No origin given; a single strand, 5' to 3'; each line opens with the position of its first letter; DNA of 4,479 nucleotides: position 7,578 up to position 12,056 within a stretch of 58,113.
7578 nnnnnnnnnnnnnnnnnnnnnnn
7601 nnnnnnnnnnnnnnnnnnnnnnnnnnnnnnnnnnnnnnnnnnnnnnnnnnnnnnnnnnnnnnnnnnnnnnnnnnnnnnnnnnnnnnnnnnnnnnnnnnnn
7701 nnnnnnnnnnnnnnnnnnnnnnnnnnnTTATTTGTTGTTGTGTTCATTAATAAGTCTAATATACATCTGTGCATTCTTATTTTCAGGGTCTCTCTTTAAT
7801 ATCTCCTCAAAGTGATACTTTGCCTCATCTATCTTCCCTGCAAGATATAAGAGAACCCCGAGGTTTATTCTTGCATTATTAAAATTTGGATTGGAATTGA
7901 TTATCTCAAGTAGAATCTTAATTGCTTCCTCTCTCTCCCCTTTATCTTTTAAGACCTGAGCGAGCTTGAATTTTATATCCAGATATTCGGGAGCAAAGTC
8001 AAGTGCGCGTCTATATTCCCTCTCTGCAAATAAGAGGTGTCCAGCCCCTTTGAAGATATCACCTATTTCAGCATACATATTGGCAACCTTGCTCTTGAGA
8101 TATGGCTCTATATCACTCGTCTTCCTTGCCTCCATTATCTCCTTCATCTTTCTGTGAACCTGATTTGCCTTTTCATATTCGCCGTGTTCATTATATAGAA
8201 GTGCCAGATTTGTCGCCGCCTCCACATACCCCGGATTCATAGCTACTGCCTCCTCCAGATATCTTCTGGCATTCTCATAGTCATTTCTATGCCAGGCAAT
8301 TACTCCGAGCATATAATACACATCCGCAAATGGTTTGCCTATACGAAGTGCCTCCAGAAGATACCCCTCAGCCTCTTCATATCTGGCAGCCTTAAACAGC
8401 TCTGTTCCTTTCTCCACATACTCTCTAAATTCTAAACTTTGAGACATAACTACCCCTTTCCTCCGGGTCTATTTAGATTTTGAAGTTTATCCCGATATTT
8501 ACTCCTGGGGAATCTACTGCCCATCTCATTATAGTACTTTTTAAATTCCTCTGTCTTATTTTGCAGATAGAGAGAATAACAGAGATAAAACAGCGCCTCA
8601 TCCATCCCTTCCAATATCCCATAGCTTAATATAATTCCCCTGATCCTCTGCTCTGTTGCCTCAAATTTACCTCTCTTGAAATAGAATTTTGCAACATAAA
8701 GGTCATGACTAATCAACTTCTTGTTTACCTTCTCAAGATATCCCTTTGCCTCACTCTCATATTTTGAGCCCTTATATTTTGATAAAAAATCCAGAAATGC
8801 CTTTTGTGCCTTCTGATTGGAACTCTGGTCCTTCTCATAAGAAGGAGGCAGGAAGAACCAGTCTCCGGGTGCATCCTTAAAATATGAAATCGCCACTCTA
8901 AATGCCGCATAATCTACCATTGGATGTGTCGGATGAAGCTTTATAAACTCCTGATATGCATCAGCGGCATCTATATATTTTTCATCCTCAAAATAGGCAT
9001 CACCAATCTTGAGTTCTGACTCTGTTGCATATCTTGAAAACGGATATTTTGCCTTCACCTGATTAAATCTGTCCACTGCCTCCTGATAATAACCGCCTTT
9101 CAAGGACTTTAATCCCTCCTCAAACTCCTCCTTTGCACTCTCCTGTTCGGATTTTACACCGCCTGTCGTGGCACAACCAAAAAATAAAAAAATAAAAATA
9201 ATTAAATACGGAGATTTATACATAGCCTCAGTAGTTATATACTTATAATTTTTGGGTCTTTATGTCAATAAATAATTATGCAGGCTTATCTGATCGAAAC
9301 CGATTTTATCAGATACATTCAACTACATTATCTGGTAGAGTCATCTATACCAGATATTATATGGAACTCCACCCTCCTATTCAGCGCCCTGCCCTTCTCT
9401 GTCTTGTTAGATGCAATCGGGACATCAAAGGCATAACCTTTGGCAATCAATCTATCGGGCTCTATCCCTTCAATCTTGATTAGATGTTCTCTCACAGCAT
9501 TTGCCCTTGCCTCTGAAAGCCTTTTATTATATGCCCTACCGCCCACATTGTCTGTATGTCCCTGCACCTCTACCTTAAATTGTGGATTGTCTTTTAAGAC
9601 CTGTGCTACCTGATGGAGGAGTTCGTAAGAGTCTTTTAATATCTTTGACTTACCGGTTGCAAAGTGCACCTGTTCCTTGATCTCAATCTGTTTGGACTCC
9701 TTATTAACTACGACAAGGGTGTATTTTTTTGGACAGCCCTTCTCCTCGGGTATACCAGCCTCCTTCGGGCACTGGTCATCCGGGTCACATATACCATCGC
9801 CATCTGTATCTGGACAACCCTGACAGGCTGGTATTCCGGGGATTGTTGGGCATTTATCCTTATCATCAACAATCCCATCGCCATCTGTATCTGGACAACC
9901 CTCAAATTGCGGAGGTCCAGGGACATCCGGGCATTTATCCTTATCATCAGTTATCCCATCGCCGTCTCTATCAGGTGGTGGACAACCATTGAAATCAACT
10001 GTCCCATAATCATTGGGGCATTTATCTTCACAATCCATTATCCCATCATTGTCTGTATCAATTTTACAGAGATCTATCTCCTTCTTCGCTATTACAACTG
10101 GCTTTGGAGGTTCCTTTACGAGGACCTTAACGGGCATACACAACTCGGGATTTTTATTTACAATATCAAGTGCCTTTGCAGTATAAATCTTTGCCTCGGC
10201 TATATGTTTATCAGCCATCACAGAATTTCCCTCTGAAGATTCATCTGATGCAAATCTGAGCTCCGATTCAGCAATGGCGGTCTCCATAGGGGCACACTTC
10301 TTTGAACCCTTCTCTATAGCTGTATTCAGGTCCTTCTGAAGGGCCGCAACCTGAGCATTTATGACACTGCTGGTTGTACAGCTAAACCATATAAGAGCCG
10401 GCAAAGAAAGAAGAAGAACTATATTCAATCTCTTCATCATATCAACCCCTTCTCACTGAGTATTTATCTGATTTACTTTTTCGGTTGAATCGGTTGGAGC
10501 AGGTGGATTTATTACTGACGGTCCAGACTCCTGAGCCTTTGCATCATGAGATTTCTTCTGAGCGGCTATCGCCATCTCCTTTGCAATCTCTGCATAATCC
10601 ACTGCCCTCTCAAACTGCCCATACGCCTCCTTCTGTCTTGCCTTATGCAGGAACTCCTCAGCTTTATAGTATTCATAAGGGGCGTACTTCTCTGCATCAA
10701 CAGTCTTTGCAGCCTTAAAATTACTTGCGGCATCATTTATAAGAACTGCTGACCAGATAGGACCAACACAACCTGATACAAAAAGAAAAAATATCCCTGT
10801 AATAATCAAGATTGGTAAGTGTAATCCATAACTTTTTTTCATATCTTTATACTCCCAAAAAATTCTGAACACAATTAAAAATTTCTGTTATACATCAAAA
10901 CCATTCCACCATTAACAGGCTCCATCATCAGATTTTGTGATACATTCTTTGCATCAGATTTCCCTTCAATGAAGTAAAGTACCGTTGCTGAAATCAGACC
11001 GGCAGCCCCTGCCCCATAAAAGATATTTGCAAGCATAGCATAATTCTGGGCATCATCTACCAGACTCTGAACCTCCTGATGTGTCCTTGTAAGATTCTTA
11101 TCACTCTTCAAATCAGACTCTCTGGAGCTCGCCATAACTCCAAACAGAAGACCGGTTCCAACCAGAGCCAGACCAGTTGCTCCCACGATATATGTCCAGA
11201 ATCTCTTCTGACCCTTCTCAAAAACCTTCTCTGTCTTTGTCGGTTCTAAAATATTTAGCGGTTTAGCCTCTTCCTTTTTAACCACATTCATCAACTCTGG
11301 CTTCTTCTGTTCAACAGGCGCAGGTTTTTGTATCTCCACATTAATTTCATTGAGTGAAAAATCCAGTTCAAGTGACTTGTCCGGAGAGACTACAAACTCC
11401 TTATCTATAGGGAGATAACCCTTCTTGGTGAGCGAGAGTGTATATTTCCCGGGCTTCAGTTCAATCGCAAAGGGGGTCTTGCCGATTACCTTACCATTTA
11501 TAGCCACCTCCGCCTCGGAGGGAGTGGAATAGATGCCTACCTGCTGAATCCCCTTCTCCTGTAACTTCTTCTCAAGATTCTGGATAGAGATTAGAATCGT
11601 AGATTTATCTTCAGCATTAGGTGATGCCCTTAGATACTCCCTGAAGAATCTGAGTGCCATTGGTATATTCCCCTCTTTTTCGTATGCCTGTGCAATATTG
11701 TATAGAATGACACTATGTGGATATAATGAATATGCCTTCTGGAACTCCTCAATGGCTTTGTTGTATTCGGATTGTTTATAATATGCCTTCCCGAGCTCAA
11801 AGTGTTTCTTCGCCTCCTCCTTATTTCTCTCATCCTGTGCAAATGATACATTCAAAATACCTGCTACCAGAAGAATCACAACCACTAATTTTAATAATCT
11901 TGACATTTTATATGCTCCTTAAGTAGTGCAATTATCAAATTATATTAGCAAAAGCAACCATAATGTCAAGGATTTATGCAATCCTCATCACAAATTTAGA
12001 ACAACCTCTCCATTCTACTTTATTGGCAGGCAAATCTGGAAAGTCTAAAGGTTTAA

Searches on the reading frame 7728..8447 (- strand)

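Call 80: search_protein_families(library=pfam, proteins=[window:7728-8447:-], max_evalue=0.000001)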
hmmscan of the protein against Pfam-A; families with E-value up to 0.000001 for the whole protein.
window:7728-8447:- (239 aa): 18 families
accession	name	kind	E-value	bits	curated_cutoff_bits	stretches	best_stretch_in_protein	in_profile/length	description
PF07719.23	TPR_2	-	1.6e-21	75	27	1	41-73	1-33/34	Tetratricopeptide repeat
PF13432.12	TPR_16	-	1.5e-20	73.7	32.7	1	45-94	1-50/65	Tetratricopeptide repeat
PF14559.12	TPR_19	-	2.6e-20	72.9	25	1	54-96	4-46/68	Tetratricopeptide repeat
PF13181.12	TPR_8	-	4.9e-18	64.1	25.7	0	41-73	1-33/34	Tetratricopeptide repeat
PF00515.34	TPR_1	-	9.7e-18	63.6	27.8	0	192-223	3-34/34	Tetratricopeptide repeat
PF13428.12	TPR_14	-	1.9e-15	56.2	23.5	0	42-83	2-43/44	Tetratricopeptide repeat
PF13424.12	TPR_12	-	2.3e-15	57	30.1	0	42-106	4-76/77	Tetratricopeptide repeat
PF13374.12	TPR_10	-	5.1e-14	52.2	27.5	0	41-70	2-31/42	Tetratricopeptide repeat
PF13174.12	TPR_6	-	6e-14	52.1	26.3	0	195-222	5-32/33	Tetratricopeptide repeat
PF13431.12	TPR_17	-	2.6e-13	49.6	24.4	0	64-94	2-32/34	Tetratricopeptide repeat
PF14561.12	TPR_20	-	3.7e-13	50.1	25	0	144-191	10-57/90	Tetratricopeptide repeat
PF23914.1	TPR_CcmH_CycH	-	9.7e-12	45.4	42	0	141-224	69-155/158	Cytochrome c-type biogenesis protein H TPR domain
PF24575.1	TPR_Slam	-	1.6e-10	41.7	35.2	0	166-213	57-104/104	Surface lipoprotein assembly modifier, N-terminal TPR repeats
PF13176.12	TPR_7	-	1.9e-09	37.3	27.9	0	45-72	3-32/36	Tetratricopeptide repeat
PF25058.1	ARM_TT21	-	2.6e-08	34.4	27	0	87-211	19-148/155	Tetratricopeptide repeat protein 21 ARM repeat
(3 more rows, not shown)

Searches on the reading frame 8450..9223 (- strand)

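Call 80: search_protein_families(library=pfam, proteins=[window:8450-9223:-], max_evalue=0.000001)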
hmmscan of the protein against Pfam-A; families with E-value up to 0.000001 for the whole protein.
window:8450-9223:- (257 aa): 3 families
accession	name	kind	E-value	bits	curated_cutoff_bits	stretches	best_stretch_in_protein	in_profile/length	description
PF13525.12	YfiO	-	3.2e-34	118.9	25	1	27-223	2-192/203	Outer membrane lipoprotein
PF13512.12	TPR_18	-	2.9e-16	60.4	21.9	1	27-160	7-142/145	Tetratricopeptide repeat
PF13174.12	TPR_6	-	9.1e-10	39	26.3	0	69-99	2-32/33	Tetratricopeptide repeat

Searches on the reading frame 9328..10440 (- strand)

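Call 80: search_protein_families(library=pfam, proteins=[window:9328-10440:-], max_evalue=0.000001)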
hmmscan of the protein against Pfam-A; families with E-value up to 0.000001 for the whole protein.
window:9328-10440:- (370 aa): 2 families
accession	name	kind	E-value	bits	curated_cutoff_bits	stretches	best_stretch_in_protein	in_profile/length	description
PF00691.25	OmpA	-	3.7e-22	78.9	27.2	1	260-355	2-98/98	OmpA family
PF02412.23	TSP_3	-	2.9e-08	33.7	25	0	184-201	15-32/36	Thrombospondin type 3 repeat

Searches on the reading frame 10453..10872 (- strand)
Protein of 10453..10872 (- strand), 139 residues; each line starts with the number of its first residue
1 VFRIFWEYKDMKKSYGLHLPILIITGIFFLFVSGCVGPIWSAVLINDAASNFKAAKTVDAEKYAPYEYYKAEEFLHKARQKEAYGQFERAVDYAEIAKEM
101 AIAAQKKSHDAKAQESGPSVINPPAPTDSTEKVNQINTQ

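Call 80: search_protein_families(library=pfam, proteins=[window:10453-10872:-], max_evalue=0.000001)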
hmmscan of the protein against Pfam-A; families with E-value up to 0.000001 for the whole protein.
window:10453-10872:- (139 aa): 1 family
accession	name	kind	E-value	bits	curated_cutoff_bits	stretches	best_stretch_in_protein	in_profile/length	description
PF14346.11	DUF4398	-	2.2e-09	38.1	27.9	1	45-115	3-73/78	Domain of unknown function (DUF4398)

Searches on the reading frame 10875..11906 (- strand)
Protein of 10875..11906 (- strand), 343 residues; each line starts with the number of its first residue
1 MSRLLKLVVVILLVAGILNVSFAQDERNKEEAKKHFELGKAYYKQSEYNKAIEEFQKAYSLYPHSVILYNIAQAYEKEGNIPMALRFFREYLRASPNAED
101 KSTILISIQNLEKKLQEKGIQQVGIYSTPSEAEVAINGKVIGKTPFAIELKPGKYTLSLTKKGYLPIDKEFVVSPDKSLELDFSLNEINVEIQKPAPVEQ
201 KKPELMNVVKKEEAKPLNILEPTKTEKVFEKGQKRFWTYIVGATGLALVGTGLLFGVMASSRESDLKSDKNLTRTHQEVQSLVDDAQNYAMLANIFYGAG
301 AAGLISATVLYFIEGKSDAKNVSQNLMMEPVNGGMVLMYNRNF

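Call 12: search_protein_families(library=pfam, proteins=[window:10875-11906:-])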
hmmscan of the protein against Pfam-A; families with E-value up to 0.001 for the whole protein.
window:10875-11906:- (343 aa): 11 families
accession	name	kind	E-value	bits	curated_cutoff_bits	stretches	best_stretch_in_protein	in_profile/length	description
PF08308.17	PEGA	-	3.5e-13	49.7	20.8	1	123-187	4-69/71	PEGA domain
PF07719.23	TPR_2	-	1.2e-11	44.2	27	1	32-64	1-33/34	Tetratricopeptide repeat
PF00515.34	TPR_1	-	3.8e-11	42.7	27.8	1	32-64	1-33/34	Tetratricopeptide repeat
PF13432.12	TPR_16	-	2.3e-07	31.6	32.7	1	37-98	2-64/65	Tetratricopeptide repeat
PF13424.12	TPR_12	-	8e-07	29.6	30.1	1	36-95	7-75/77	Tetratricopeptide repeat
PF13174.12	TPR_6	-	1.6e-06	28.8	26.3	0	36-65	4-33/33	Tetratricopeptide repeat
PF13428.12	TPR_14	-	1.7e-06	28.5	23.5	0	68-98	4-34/44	Tetratricopeptide repeat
PF13181.12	TPR_8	-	8.5e-06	26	25.7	0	36-63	5-32/34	Tetratricopeptide repeat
PF13414.12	TPR_11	-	0.00015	21.9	26.8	1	39-79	1-42/42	TPR repeat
PF14559.12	TPR_19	-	0.00022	21.9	25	1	44-97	3-57/68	Tetratricopeptide repeat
PF13176.12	TPR_7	-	0.00022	21.5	27.9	0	68-100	2-34/36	Tetratricopeptide repeat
